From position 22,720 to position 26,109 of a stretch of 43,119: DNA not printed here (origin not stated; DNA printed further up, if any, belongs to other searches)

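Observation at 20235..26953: Candidate undescribed envelope system: GT2 - RND/MMPL exporter - surface SGNH/TSP3 hydrolase operon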

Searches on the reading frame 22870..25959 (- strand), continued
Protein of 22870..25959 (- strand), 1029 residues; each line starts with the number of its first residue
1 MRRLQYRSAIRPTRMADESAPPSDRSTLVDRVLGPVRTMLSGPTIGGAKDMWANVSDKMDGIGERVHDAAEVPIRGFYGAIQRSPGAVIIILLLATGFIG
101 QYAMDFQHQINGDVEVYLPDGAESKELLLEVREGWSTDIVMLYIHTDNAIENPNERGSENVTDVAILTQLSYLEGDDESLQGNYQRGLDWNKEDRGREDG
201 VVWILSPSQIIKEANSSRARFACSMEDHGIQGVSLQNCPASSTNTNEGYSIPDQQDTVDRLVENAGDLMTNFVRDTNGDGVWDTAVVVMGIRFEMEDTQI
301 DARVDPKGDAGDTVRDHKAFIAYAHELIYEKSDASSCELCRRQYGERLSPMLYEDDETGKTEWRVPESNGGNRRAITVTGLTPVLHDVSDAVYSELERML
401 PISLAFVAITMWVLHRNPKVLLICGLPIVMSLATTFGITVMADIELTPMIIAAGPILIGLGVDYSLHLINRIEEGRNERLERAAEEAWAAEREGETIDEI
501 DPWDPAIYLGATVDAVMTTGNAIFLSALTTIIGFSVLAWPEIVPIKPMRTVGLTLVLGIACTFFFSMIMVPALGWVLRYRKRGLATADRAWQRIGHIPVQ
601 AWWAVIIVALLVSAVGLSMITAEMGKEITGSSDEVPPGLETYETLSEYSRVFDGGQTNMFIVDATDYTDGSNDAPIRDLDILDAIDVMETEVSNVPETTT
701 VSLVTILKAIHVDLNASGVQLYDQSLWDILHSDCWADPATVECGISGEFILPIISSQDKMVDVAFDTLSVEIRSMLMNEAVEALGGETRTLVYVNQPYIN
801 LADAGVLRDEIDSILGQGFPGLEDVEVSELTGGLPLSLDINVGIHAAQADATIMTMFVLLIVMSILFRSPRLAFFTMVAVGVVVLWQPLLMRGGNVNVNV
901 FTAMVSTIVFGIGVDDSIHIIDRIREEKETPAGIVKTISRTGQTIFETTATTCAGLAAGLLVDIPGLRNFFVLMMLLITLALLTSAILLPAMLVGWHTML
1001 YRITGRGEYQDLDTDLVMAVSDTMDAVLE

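Call 16: find_related_loci(query=A1, collection=genome_contigs, flank=10000)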
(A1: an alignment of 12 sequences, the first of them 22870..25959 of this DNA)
Query A1 (1029 aa) in genome_contigs; peptide patterns used: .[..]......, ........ (x = any residue, [..] = any of these).
576 stretches matched a pattern; 447 encode a relative of the query (tblastn E <= 1e-3); the best 80 are kept; 80 distinct loci.
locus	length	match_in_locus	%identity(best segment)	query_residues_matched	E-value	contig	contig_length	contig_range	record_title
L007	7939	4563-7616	75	13-1029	0e+0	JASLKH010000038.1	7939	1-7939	MAG: Candidatus Thalassarchaeaceae archaeon isolate ETNP1_MAG_25 c_000000907115, whole genome shotgun sequence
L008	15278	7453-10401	76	49-1029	0e+0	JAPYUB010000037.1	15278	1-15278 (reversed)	MAG: Candidatus Thalassarchaeaceae archaeon isolate PW8.concoct.221 PW8_4460_length_15278_cov_8.028641, whole genome sho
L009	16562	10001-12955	76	49-1029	0e+0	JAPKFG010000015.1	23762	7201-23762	MAG: Candidatus Poseidoniales archaeon isolate ANT-136 NODE_1044_length_23762_cov_12.396803, whole genome shotgun sequen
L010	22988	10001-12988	74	51-1029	0e+0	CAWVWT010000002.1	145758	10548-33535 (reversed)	MAG TPA_asm: uncultured Candidatus Poseidoniales archaeon isolate ERR3589563_binner12_51 genome assembly, contig: ERZ746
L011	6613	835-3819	74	49-1029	0e+0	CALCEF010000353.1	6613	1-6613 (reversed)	MAG TPA_asm: uncultured euryarchaeote isolate ERR598975_bin.65_CONCOCT_v1.1_MAG genome assembly, contig: ERZ833381.2381,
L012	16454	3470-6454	74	49-1029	0e+0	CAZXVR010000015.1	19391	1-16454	MAG TPA_asm: uncultured Candidatus Poseidoniales archaeon isolate SRP077602_co4_142 genome assembly, contig: NODE_4766_l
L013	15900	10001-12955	74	49-1029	0e+0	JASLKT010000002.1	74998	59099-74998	MAG: Candidatus Thalassarchaeaceae archaeon isolate ETNP1_MAG_7 NODE_2_length_74998_cov_11.445282, whole genome shotgun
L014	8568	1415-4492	71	39-1029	0e+0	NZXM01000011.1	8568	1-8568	MAG: Methanobacteriota archaeon isolate NAT36 3369, whole genome shotgun sequence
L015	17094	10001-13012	72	49-1029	0e+0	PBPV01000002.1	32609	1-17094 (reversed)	MAG: Methanobacteriota archaeon isolate RS348 1027, whole genome shotgun sequence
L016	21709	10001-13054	70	15-1028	0e+0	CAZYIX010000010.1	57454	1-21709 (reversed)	MAG TPA_asm: uncultured Candidatus Poseidoniales archaeon isolate SRP092902_co1_92 genome assembly, contig: NODE_479_len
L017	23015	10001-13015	74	37-1029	0e+0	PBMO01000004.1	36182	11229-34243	MAG: Methanobacteriota archaeon isolate SP210 42561, whole genome shotgun sequence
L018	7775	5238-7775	75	49-1005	0e+0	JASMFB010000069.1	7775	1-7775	MAG: Candidatus Thalassarchaeaceae archaeon isolate ETNP7_MAG_13 NODE_69_length_7775_cov_3.766043, whole genome shotgun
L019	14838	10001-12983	72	50-1029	0e+0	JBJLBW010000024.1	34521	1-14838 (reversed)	MAG: Candidatus Poseidoniales archaeon isolate LRMED-029 MGIIb-P-LRMED-029-C1810, whole genome shotgun sequence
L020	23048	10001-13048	59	11-1029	0e+0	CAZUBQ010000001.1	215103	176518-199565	MAG TPA_asm: uncultured Candidatus Poseidoniales archaeon isolate SRP092902_co1_603 genome assembly, contig: NODE_14_len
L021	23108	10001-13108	60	8-1028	0e+0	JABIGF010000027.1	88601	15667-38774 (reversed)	MAG: Methanobacteriota archaeon isolate SI053_bin38 k141_952307, whole genome shotgun sequence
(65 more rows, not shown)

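Call 20: search_protein_families(library=ncbifam, proteins=[window:22870-25959:-], max_evalue=0.01)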
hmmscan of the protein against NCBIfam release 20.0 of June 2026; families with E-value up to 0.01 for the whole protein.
window:22870-25959:- (1029 aa): 8 families
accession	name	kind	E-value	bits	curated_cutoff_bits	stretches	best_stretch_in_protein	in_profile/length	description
TIGR00921.1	2A067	subfamily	5.7e-48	163.5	351.9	3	829-994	564-732/733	hydrophobe/amphiphile efflux-3 (HAE3) family transporter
TIGR00833.1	actII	subfamily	1.7e-31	109.4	874.7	3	375-475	725-831/910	MMPL family RND transporter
TIGR03480.1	HpnN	hypoth_equivalog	4.5e-20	71.2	751.85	3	376-480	251-355/862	hopanoid biosynthesis associated RND transporter like protein HpnN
NF045600.2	BstA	equivalog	1.1e-08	33.5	1400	1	855-992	296-435/903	sterol transporter cytoplasmic membrane protein BstA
NF052374.1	HopndTporHpnN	equivalog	7.2e-07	27.7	1100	2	402-478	720-796/858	hopanoid transporter HpnN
NF007798.0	PRK10503.1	equivalog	9.1e-06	23.5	1584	0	395-473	344-420/1040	MdtB/MuxB family multidrug efflux RND transporter permease subunit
TIGR00916.1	2A0604s01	subfamily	0.00032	20.4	148.6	0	851-984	93-229/231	SecD/SecF family protein translocase subunit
NF006353.0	PRK08578.1-1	subfamily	0.0061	16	282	1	388-487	114-213/281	preprotein translocase subunit SecF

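Call 35: search_solved_structures(query=window:22870-25917:-, max_evalue=0.01)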
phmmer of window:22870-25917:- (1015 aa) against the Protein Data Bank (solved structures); distinct sequences matched with E-value up to 0.01: 0.

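Call 37: search_solved_structures(query=A1, max_evalue=1)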
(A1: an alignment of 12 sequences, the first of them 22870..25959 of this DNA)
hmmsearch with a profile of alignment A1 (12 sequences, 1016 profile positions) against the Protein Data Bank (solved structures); distinct sequences matched with E-value up to 1: 16.
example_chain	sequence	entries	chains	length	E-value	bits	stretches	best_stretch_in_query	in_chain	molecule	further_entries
6wu0_B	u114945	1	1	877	0.00011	23.5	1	805-980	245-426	Hopanoid biosynthesis associated RND transporter like protein HpnN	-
9gi0_B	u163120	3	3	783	0.00012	23.3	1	351-451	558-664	Siderophore exporter MmpL4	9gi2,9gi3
9syt_A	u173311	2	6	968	0.00016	22.9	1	351-451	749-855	Siderophore exporter MmpL4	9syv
9syj_A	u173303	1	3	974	0.00016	22.9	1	351-451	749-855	Siderophore exporter MmpL4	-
5khn_B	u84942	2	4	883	0.00071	20.8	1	805-980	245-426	RND transporter | Putative RND superfamily efflux pump membrane protein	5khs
9u51_A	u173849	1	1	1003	0.0011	20.1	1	350-454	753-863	Siderophore exporter MmpL5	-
9rgb_D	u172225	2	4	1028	0.0015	19.7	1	350-454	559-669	Siderophore exporter MmpL5,Green fluorescent protein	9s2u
7rph_A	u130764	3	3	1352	0.0022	19.2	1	842-989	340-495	Protein dispatched homolog 1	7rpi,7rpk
8zkp_A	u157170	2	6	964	0.0045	18.1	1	350-455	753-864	Siderophore exporter MmpL5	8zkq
3aqp_A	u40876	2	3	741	0.0082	17.3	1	888-987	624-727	Probable SecDF protein-export membrane protein | Protein translocase subunit SecDF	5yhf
9rfu_D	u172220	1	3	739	0.0097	17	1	350-454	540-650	Siderophore exporter MmpL5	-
6xe6_A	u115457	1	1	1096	0.015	16.3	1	842-989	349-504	Protein dispatched homolog 1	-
9lyq_B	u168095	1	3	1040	0.033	15.3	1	826-980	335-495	Multidrug resistance protein MdtB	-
5nyw_A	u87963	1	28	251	0.19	12.7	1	774-827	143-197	Peptidase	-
5xan_A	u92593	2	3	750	0.35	11.9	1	896-986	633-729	Protein translocase subunit SecD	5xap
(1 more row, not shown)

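Call 51: search_protein_representatives(protein=window:22870-25917:-)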
Query: 1015 residues. Proteins with E-value up to 0.001 (for the whole library): 7574; up to 1e-10: 1129; up to 1e-30: 88. The best 150 are listed.
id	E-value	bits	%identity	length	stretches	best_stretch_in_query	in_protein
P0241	0.0e+00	1134.2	61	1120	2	25-568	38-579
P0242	7.5e-244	828.1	48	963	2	358-1010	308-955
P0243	5.2e-236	802.2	54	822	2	27-567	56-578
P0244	2.4e-195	667.6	53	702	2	360-722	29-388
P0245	8.0e-139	480.5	38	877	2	361-985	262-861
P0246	5.0e-130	451.4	39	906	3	498-979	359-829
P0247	1.0e-109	384.2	47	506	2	357-621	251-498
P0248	4.8e-105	368.7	36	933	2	357-978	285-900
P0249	1.7e-101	356.9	72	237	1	22-237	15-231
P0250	6.0e-95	335.3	37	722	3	67-291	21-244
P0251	4.1e-93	329.2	66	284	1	746-1014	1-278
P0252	4.6e-89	315.8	34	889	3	21-291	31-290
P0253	2.2e-88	313.6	34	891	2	361-978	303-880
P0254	1.4e-86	307.6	33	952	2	360-978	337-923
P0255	6.0e-86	305.5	31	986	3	501-978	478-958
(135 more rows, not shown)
